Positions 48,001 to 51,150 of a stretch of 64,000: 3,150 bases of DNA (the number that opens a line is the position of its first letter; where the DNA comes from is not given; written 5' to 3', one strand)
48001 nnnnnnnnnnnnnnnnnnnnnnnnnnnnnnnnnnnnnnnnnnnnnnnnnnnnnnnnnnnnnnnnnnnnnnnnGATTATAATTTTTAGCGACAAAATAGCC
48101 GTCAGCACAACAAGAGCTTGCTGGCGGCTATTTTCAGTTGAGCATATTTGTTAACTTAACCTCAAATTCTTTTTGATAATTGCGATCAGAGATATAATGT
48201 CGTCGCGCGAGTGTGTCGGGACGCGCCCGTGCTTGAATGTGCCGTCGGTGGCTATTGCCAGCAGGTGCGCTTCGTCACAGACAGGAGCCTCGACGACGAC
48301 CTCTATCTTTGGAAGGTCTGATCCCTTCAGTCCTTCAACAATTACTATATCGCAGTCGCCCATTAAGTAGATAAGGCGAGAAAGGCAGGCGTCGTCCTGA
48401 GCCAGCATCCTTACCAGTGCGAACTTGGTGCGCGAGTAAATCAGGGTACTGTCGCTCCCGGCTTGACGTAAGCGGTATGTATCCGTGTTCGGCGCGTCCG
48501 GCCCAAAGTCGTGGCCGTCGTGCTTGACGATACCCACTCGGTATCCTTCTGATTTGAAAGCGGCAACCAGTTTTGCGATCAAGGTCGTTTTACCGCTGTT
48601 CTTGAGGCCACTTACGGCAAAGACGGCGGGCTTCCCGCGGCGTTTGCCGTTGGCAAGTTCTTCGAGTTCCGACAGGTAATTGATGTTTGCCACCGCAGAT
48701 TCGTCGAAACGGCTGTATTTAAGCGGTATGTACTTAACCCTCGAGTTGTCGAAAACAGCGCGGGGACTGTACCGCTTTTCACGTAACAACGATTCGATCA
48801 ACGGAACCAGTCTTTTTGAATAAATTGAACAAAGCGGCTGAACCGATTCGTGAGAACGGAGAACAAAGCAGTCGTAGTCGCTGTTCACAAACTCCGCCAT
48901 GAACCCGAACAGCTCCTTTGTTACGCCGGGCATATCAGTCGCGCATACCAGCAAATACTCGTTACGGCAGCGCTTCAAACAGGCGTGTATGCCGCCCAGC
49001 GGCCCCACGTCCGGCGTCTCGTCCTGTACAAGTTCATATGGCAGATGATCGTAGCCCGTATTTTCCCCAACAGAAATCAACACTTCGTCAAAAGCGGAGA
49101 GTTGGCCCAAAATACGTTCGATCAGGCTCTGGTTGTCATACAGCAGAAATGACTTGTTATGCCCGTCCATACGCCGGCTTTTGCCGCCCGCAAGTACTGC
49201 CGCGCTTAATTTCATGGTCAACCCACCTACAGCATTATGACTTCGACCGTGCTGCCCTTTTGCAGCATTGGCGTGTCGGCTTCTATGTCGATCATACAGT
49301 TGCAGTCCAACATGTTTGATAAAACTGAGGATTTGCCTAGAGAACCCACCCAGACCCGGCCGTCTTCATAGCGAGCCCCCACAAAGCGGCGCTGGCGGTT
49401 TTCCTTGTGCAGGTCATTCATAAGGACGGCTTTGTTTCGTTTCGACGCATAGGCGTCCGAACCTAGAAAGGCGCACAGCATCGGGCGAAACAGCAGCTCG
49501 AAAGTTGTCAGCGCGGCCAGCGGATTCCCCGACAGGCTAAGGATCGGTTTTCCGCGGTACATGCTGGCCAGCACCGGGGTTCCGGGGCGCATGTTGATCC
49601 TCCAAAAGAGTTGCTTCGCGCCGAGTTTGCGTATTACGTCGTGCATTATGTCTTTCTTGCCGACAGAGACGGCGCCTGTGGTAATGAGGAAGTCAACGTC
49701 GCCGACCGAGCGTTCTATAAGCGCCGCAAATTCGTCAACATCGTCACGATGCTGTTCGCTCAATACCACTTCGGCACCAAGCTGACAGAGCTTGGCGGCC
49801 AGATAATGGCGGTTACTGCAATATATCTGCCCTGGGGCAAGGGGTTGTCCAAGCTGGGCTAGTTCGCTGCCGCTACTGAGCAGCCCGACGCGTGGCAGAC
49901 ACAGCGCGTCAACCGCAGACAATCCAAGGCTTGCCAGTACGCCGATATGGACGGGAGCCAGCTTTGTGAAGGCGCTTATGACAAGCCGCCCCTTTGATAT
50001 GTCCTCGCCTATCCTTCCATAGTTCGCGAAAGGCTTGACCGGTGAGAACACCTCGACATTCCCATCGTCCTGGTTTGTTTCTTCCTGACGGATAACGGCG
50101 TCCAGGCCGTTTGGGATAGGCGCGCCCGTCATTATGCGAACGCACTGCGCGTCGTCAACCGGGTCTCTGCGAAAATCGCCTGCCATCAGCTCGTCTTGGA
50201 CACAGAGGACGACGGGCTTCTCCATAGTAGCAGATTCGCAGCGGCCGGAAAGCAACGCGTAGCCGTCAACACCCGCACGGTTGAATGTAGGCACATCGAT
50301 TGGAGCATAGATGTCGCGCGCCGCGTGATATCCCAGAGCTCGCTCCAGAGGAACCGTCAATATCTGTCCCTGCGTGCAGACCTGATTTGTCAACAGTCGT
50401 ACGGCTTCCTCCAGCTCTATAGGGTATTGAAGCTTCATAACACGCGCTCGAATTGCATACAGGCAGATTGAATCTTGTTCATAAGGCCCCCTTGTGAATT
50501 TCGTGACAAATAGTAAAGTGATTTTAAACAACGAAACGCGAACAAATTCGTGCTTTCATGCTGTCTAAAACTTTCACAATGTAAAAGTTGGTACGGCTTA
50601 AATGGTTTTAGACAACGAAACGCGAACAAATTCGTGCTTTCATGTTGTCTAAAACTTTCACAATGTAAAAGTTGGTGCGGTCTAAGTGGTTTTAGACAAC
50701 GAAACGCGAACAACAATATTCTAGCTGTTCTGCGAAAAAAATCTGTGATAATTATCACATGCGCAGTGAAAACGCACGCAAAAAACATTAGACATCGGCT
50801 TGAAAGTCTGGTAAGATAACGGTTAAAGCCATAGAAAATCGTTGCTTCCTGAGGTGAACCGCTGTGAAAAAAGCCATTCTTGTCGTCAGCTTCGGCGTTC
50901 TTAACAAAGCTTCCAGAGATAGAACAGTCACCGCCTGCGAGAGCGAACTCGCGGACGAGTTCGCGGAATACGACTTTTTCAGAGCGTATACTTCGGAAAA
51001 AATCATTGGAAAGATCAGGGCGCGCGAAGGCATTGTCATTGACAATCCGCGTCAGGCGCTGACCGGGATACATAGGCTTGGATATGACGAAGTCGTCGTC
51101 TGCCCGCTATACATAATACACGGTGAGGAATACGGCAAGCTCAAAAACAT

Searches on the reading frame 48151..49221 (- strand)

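Call 7: search_protein_families(library=pfam, proteins=[window:48151-49221:-])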
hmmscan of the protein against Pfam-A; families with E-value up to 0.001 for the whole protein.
window:48151-49221:- (356 aa): 4 families
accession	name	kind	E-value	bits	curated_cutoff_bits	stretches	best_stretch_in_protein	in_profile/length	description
PF03205.20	MobB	-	2.5e-34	118.5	26.6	1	200-325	1-132/133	Molybdopterin guanine dinucleotide synthesis protein B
PF12804.13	NTP_transf_3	-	3.1e-34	118.9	27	1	7-156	1-153/160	MobA-like NTP transferase domain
PF00448.28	SRP54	-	0.0004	20.5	22.7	1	199-235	2-38/196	SRP54-type protein, GTPase domain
PF13500.12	AAA_26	-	0.00044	20.6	27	1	207-307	10-116/198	AAA domain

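Call 57: search_protein_families(library=ncbifam, proteins=[window:48151-49221:-])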
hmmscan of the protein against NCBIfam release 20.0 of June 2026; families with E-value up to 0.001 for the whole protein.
window:48151-49221:- (356 aa): 23 families
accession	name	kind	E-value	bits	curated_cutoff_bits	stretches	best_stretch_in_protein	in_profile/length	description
NF011056.0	PRK14489.1-1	equivalog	1.4e-65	221.8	379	1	4-353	5-354/363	bifunctional molybdenum cofactor guanylyltransferase MobA/molybdopterin-guanine dinucleotide biosynthesis adaptor protein MobB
TIGR00176.1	mobB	equivalog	1.7e-36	125.6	76.2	1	200-351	1-154/155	molybdopterin-guanine dinucleotide biosynthesis protein B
NF011059.0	PRK14490.1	equivalog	1.9e-36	126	354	2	199-310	12-119/374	bifunctional molybdenum cofactor guanylyltransferase MobA/molybdopterin-guanine dinucleotide biosynthesis adaptor protein MobB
NF001457.0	PRK00317.1-3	equivalog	1.1e-30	106.7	164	1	6-191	3-195/200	molybdenum cofactor guanylyltransferase MobA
NF011057.0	PRK14489.1-2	subfamily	2e-29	103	541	1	4-327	6-337/363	bifunctional molybdenum cofactor guanylyltransferase MobA/molybdopterin-guanine dinucleotide biosynthesis adaptor protein MobB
TIGR02665.1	molyb_mobA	equivalog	4.5e-28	98.5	151.85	1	6-186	2-185/186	molybdenum cofactor guanylyltransferase MobA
NF011060.0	PRK14491.1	equivalog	5.9e-25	87.7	532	1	200-332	13-153/598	bifunctional molybdopterin-guanine dinucleotide biosynthesis adaptor protein MobB/molybdopterin molybdotransferase MoeA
NF011066.0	PRK14495.1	equivalog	5.4e-19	68.5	596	1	200-312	3-115/452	putative molybdopterin-guanine dinucleotide biosynthesis protein MobB/unknown domain fusion protein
NF008021.0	PRK10751.1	equivalog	3.9e-18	66.1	204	1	200-311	8-122/174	molybdopterin-guanine dinucleotide biosynthesis protein MobB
NF001855.0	PRK00576.1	equivalog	1.7e-17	63.7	205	1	2-188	4-191/197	molybdenum cofactor guanylyltransferase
NF001837.0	PRK00560.1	equivalog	3.4e-17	62.8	182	1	3-188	7-186/196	molybdenum cofactor guanylyltransferase MobA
NF002741.0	PRK02726.1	equivalog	4.7e-16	59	179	1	2-187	5-192/200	molybdenum cofactor guanylyltransferase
NF011063.0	PRK14494.1-2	equivalog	7.3e-14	52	258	1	201-307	4-107/227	putative molybdopterin-guanine dinucleotide biosynthesis protein MobB/FeS domain-containing protein protein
NF011062.0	PRK14494.1-1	equivalog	3.5e-13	49.6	323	1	200-308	3-107/231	putative molybdopterin-guanine dinucleotide biosynthesis protein MobB/FeS domain-containing protein protein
TIGR03310.1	matur_MocA_YgfJ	equivalog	6.5e-11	42.5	186.45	1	7-149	2-152/188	molybdenum cofactor cytidylyltransferase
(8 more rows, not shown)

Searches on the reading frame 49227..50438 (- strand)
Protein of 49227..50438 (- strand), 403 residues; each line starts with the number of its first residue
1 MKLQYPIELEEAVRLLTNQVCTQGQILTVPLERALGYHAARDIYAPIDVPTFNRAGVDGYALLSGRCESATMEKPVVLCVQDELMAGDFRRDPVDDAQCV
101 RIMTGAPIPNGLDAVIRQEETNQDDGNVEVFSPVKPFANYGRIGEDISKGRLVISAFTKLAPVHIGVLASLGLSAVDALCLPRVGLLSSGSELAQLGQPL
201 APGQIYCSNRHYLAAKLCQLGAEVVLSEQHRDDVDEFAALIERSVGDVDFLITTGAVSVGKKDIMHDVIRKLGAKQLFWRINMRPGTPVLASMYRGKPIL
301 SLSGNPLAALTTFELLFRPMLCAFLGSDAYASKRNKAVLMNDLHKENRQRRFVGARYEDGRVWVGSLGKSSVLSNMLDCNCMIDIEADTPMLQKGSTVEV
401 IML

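Call 7: search_protein_families(library=pfam, proteins=[window:49227-50438:-])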
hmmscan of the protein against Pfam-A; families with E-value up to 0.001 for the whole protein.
window:49227-50438:- (403 aa): 3 families
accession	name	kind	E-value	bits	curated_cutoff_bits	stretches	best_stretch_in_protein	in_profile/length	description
PF03453.22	MoeA_N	-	7.3e-40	136.7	30.8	1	7-172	1-160/160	MoeA N-terminal region (domain I and II)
PF00994.29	MoCF_biosynth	-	8.4e-26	90.8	26.6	1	187-321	3-142/144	Probable molybdopterin binding domain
PF03454.20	MoeA_C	-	2.9e-10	40.7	22.1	1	336-402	1-71/72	MoeA C-terminal region (domain IV)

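Call 13: find_encoding_contigs(protein=window:49227-50438:-, flank=10000, max_places=10)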
Protein window:49227-50438:- (403 aa): 2 contigs read that carry it; 2 places shown.
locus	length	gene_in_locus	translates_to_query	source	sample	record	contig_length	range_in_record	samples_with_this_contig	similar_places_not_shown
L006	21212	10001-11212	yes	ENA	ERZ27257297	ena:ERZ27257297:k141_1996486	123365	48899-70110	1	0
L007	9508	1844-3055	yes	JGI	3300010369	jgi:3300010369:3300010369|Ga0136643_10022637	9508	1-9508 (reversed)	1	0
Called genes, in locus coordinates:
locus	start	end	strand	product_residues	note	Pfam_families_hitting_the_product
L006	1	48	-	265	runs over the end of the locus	PF00175:NAD_binding_1, PF10418:DHODB_Fe-S_bind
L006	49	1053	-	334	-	PF12797:Fer4_2 (faint), PF17179:Fer4_22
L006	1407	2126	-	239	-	PF00027:cNMP_binding (weak), PF13545:HTH_Crp_2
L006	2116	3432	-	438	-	PF00202:Aminotran_3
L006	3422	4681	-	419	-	PF05201:GlutR_N, PF01488:Shikimate_DH, PF00745:GlutR_dimer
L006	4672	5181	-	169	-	PF13241:NAD_binding_7, PF14824:Sirohm_synth_M (weak)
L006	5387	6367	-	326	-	PF00490:ALAD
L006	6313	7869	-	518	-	PF00590:TP_methylase, PF02602:HEM4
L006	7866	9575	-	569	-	PF06180:CbiK, PF01379:Porphobil_deam, PF03900:Porphobil_deamC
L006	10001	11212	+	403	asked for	PF03453:MoeA_N, PF00994:MoCF_biosynth, PF03454:MoeA_C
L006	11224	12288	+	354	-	PF12804:NTP_transf_3, PF03205:MobB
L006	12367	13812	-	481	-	PF00587:tRNA-synt_2b, PF03129:HGTP_anticodon, PF09180:ProRS-C_1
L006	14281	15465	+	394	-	PF13375:RnfC_N, PF01512:Complex1_51K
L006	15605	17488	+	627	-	PF09338:Gly_reductase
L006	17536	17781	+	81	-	-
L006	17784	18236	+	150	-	PF07355:GRDB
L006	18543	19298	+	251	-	PF09338:Gly_reductase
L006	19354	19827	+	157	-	PF09338:Gly_reductase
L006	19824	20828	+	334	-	PF05544:Pro_racemase, PF01678:DAP_epimerase (faint)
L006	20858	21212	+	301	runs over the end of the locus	PF01925:TauE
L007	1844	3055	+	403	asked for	PF03453:MoeA_N, PF00994:MoCF_biosynth, PF03454:MoeA_C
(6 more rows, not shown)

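Call 15: find_homologous_proteins(query=window:49227-50438:-, max_evalue=1e-60)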
Query window:49227-50438:- (403 aa): 1303 proteins with E <= 1e-60 among 8000 candidates; the best 120 are listed.
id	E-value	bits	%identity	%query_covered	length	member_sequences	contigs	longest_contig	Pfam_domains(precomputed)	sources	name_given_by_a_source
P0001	1.4e-267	905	100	100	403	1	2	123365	PF03454.21,PF00994.30,PF03453.23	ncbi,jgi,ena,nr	ncbi:MAG: molybdopterin molybdotransferase MoeA [Defluviitaleaceae bacterium]|nr:molybdopterin molyb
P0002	1.4e-164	566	63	99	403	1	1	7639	PF03454.21,PF00994.30,PF03453.23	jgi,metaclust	metaclust:\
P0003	2.1e-164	565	67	97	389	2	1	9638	PF03454.21,PF00994.30,PF03453.23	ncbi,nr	ncbi:MAG: molybdopterin molybdotransferase MoeA [Defluviitaleaceae bacterium]|nr:molybdopterin molyb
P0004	1.1e-162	560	63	100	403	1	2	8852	PF03454.21,PF00994.30,PF03453.23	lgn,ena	-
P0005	2.0e-138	480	55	100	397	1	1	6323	PF03454.21,PF00994.30,PF03453.23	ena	-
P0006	4.0e-136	472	54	99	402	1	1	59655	PF03454.21,PF00994.30,PF03453.23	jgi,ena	-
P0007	9.3e-130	451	54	99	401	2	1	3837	PF03454.21,PF00994.30,PF03453.23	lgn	-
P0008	1.5e-129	451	53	99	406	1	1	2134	PF03454.21,PF00994.30,PF03453.23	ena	-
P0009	2.3e-127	443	56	98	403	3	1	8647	PF03454.21,PF00994.30,PF03453.23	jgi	-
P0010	3.3e-127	443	54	99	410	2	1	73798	PF03454.21,PF00994.30,PF03453.23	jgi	-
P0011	7.9e-123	428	54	99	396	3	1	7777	PF03454.21,PF00994.30,PF03453.23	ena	-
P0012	1.7e-122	427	52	99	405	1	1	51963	PF03454.21,PF00994.30,PF03453.23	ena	-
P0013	6.8e-122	425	53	99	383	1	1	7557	PF03454.21,PF00994.30,PF03453.23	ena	-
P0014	7.0e-119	416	52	99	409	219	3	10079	PF03454.21,PF00994.30,PF03453.23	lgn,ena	-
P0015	7.8e-118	412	51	99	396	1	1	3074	PF03454.21,PF00994.30,PF03453.23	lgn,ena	-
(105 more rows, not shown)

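Call 17: find_encoding_contigs(protein=P0003, flank=6000, max_places=3)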
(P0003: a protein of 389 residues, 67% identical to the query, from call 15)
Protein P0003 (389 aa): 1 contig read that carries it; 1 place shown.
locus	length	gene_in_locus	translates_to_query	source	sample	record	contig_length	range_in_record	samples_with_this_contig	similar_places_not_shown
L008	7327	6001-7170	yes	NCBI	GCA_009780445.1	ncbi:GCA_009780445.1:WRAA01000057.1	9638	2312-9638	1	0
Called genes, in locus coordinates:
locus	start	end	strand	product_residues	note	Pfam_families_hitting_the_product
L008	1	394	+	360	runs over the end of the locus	PF13407:Peripla_BP_4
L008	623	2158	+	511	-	PF00005:ABC_tran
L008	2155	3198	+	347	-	PF02653:BPD_transp_2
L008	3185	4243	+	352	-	PF02653:BPD_transp_2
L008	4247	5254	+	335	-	PF02733:Dak1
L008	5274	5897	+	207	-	PF02734:Dak2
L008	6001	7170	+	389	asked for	PF03453:MoeA_N, PF00994:MoCF_biosynth, PF03454:MoeA_C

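Call 18: find_encoding_contigs(protein=P0002, flank=6000, max_places=3)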
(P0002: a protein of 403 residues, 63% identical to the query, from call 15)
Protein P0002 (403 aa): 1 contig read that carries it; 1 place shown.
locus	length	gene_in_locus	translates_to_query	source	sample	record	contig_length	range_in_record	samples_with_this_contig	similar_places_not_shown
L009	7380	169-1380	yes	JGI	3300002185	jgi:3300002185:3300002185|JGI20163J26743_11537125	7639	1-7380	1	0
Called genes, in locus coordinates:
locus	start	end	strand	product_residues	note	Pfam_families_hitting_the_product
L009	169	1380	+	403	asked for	PF03453:MoeA_N, PF00994:MoCF_biosynth, PF03454:MoeA_C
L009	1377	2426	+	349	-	PF12804:NTP_transf_3, PF03205:MobB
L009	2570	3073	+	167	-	PF04290:DctQ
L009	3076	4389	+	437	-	PF06808:DctM, PF03606:DcuC (faint)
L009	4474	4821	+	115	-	PF07883:Cupin_2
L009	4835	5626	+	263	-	PF00106:adh_short, PF08659:KR, PF13561:adh_short_C2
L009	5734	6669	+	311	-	PF04199:Cyclase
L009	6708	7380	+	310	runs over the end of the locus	?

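Call 19: find_encoding_contigs(protein=P0004, flank=6000, max_places=3)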
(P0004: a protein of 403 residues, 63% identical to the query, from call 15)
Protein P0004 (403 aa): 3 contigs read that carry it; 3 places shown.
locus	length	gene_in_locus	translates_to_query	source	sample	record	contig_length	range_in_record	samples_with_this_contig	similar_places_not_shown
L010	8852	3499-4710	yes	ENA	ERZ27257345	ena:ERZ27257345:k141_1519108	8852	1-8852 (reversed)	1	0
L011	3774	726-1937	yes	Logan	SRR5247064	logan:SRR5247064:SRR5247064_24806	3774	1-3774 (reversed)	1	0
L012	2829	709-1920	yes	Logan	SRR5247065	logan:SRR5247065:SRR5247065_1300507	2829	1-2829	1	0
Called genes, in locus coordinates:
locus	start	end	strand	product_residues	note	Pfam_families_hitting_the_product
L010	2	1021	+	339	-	?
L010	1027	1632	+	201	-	PF12797:Fer4_2 (weak), PF12837:Fer4_6 (faint), PF13187:Fer4_9 (faint), PF12838:Fer4_7 (weak), PF13247:Fer4_11, PF25160:LdpA_Fe-S-bd (weak), PF00037:Fer4 (weak), PF13247:Fer4_11, +4 more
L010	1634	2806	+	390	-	-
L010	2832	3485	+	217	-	PF02613:Nitrate_red_del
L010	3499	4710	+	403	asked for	PF03453:MoeA_N, PF00994:MoCF_biosynth, PF03454:MoeA_C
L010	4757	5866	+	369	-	PF12804:NTP_transf_3, PF03205:MobB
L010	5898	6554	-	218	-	PF01551:Peptidase_M23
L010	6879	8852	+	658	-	?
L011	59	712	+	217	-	PF02613:Nitrate_red_del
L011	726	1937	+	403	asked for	PF03453:MoeA_N, PF00994:MoCF_biosynth, PF03454:MoeA_C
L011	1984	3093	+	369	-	PF12804:NTP_transf_3, PF03205:MobB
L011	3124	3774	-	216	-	?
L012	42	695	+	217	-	PF02613:Nitrate_red_del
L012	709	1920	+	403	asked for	PF03453:MoeA_N, PF00994:MoCF_biosynth, PF03454:MoeA_C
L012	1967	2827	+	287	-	?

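Call 57: search_protein_families(library=ncbifam, proteins=[L006:1407-2126:-, window:49227-50438:-])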
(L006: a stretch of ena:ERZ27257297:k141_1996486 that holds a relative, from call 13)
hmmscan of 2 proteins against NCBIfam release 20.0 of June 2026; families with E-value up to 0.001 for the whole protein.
L006:1407-2126:- (239 aa): 11 families
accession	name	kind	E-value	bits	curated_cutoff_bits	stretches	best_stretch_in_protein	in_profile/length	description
NF006901.0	PRK09392.1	equivalog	7e-17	61.5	211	1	6-227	7-222/236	transcriptional activator FtrB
TIGR03697.1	NtcA_cyano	equivalog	1.9e-15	57.1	244.95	1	97-222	64-188/193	global nitrogen regulator NtcA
NF008732.0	PRK11753.1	equivalog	1.6e-12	47.4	266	1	16-216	10-210/214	cAMP-activated global transcriptional regulator CRP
NF050815.1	TransActFtrBCaul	equivalog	1.2e-10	41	300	1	8-223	11-220/251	transcriptional activator FtrB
NF008365.0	PRK11161.1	subfamily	2.4e-08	33.6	228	1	35-227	53-244/250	fumarate/nitrate reduction transcriptional regulator Fnr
NF050806.1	TransRegFixKCaul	equivalog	3e-08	33.2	300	1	23-213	17-200/215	transcriptional regulator FixK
NF045989.1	TransRegFnrLRhodb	equivalog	2.7e-05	23.5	300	1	169-217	177-226/245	transcriptional regulator FnrL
TIGR02937.1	sigma70-ECF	superfamily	5.2e-05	22.9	42.9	1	137-203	108-159/165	sigma-70 family RNA polymerase sigma factor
NF053664.1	TransRegPtrACyano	equivalog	5.3e-05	22.6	300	1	108-213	78-186/196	Crp/Fnr family transcriptional regulator PtrA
NF041163.2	encap_f2b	equivalog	8.4e-05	21.9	400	1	2-135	67-202/450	family 2B encapsulin nanocompartment shell protein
TIGR01884.1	cas_HTH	subfamily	0.00056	19.4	60.2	0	179-215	158-194/202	CRISPR-associated CARF protein Csa3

window:49227-50438:- (403 aa): 8 families
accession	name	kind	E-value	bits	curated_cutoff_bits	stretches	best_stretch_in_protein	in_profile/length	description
NF011068.0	PRK14498.1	equivalog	2.7e-90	303.3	534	1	7-402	10-409/647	molybdopterin biosynthesis protein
NF050098.1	MoeA_actino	exception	4.8e-86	289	560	1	19-403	12-400/400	molybdopterin molybdotransferase MoeA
NF007960.1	PRK10680.1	equivalog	2.9e-85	286.5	440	1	8-402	2-400/401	molybdopterin molybdotransferase MoeA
NF045515.2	Glp_gephyrin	equivalog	5.5e-82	275.7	475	1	14-403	8-403/403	molybdotransferase-like divisome protein Glp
NF011060.0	PRK14491.1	equivalog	5.7e-72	243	532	1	10-401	203-592/598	bifunctional molybdopterin-guanine dinucleotide biosynthesis adaptor protein MobB/molybdopterin molybdotransferase MoeA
NF011067.0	PRK14497.1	equivalog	1.1e-62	212.4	536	1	9-345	13-344/546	putative molybdopterin biosynthesis protein MoeA/unknown domain fusion protein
TIGR00177.1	molyb_syn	domain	1.1e-23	83.9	85.35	1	182-319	2-148/148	molybdenum cofactor synthesis domain-containing protein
NF001813.0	PRK00549.1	equivalog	2.7e-05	23.4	379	1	192-278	4-90/414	competence/damage-inducible protein A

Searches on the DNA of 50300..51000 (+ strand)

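Call 5: search_rna_families(source=window, start=50300, end=51000, threshold=evalue, max_evalue=10, show_alignments=3)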
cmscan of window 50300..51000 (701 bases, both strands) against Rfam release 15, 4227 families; matches with E-value up to 10: 6.
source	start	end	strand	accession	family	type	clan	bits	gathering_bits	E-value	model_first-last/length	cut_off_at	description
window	50566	50675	-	RF03926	MIR1435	Gene; miRNA;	-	18.2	94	6.5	1-186/186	no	MIR1435 microRNA precursor family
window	50514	50718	+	RF02365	Yfr17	Gene; sRNA;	-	16.9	50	1.6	1-264/264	no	Cyanobacterial functional RNA 17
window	50605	50655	+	RF04125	MIR9408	Gene; miRNA;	-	16.3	90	3.5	1-117/117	no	MIR9408 microRNA precursor family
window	50474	50532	-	RF02934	caiA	Gene; sRNA;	-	16.3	55.5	7.4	1-78/78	no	caiA RNA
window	50643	50703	+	RF00934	mir-463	Gene; miRNA;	-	15.3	70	7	1-66/66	no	mir-463 microRNA precursor family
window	50342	50425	+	RF02038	SPRY4-IT1_1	Gene; lncRNA;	-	14.7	50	2.6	1-91/91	no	SPRY4-IT1 conserved region 1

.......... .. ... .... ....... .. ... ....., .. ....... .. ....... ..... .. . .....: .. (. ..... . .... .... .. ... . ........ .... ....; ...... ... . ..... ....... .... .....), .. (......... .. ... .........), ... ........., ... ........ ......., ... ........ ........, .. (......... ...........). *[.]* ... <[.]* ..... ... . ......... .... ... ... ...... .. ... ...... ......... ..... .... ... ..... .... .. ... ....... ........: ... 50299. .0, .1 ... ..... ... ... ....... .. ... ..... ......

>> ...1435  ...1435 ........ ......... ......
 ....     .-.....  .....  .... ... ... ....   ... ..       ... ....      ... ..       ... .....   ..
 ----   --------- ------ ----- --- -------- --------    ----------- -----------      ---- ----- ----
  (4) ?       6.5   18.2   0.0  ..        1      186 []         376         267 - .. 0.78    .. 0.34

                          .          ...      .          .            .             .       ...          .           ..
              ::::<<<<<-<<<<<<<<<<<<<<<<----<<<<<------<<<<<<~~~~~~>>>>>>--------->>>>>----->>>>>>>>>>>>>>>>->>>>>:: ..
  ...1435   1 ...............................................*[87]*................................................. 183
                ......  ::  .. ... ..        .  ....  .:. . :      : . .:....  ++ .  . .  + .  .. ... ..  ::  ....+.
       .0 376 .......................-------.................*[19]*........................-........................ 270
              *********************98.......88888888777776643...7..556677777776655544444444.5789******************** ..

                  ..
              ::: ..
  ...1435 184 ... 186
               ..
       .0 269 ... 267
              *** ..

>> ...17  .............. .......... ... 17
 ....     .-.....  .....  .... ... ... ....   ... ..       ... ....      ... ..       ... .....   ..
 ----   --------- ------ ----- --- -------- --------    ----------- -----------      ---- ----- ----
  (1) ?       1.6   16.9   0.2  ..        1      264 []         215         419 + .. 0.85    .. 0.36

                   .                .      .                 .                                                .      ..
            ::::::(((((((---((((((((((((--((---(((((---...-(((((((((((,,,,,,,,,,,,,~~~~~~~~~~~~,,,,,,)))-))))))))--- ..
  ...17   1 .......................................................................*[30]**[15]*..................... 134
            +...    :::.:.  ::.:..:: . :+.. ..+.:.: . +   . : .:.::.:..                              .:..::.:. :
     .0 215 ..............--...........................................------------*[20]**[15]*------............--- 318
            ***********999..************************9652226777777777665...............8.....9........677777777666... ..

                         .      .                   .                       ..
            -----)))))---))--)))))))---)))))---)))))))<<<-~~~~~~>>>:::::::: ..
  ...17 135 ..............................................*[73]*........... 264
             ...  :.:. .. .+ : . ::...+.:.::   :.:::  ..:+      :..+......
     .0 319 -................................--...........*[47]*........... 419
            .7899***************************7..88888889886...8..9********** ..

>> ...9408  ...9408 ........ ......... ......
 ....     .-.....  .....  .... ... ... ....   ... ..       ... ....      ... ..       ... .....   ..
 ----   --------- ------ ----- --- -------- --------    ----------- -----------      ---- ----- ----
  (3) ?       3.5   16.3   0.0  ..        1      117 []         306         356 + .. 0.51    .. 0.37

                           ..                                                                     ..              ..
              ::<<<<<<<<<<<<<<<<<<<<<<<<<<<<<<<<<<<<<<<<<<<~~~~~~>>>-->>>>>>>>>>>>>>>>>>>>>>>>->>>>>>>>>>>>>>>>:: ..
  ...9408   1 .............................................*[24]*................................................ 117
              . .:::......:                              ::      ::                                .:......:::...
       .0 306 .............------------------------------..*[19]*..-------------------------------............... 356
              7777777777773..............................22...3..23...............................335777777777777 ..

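Call 22: search_dna_similar(query=window:50500-50720:+, collection=plasmids, mode=distant, max_evalue=1)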
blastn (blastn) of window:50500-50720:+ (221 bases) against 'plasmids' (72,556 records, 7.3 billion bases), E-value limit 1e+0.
No match.

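Call 23: search_dna_similar(query=window:50500-50720:+, collection=phages, mode=distant, max_evalue=1)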
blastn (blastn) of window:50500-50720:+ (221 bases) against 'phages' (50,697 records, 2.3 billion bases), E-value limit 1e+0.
No match.
